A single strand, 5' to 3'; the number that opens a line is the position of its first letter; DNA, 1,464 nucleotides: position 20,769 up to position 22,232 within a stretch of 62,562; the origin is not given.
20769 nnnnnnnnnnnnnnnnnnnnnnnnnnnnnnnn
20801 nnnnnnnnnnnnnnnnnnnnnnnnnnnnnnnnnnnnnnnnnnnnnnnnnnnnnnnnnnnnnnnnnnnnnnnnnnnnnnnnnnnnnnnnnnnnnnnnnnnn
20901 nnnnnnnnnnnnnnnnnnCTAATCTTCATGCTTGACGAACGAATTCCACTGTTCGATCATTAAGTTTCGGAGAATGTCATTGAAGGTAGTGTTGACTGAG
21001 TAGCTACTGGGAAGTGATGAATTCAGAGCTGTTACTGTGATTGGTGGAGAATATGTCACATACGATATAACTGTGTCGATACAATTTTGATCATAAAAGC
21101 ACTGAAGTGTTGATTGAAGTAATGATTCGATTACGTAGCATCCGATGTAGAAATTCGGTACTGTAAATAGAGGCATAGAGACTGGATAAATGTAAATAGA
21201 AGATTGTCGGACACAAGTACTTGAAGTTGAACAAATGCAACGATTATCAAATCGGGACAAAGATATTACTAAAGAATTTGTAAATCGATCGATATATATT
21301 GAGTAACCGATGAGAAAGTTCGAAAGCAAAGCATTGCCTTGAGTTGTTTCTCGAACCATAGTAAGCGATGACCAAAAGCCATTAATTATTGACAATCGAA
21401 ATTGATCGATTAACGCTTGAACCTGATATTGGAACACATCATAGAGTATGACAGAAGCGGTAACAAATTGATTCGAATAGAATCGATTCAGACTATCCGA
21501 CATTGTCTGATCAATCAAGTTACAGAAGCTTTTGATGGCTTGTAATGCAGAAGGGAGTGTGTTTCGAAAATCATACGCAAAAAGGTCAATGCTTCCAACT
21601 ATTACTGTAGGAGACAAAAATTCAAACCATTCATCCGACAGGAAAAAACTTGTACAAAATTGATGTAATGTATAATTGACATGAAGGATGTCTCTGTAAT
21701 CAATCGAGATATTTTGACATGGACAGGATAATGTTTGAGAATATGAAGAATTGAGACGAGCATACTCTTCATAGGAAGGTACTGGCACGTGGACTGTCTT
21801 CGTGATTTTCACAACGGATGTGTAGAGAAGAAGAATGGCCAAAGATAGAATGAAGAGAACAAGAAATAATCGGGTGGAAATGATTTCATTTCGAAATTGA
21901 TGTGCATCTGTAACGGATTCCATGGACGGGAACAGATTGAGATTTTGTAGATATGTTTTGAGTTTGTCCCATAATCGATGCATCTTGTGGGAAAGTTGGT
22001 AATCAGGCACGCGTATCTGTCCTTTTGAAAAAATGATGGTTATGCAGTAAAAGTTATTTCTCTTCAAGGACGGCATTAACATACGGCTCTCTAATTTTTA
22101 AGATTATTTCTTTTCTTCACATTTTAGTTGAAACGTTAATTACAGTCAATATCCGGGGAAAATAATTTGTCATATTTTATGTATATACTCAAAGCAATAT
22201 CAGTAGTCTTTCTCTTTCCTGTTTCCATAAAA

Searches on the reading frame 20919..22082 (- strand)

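Call 3: search_protein_families(library=pfam, proteins=[window:20919-22082:-], max_evalue=0.01)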
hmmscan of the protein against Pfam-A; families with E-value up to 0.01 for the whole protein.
window:20919-22082:- (387 aa): 0 families

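Call 57: search_protein_families(library=pfam, proteins=[window:20919-22082:-], max_evalue=1)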
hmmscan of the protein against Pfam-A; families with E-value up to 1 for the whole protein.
window:20919-22082:- (387 aa): 1 family
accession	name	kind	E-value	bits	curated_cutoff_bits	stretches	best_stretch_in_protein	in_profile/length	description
PF13850.11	ERGIC_N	-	0.053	14.1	27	1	45-134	1-87/91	Endoplasmic Reticulum-Golgi Intermediate Compartment (ERGIC)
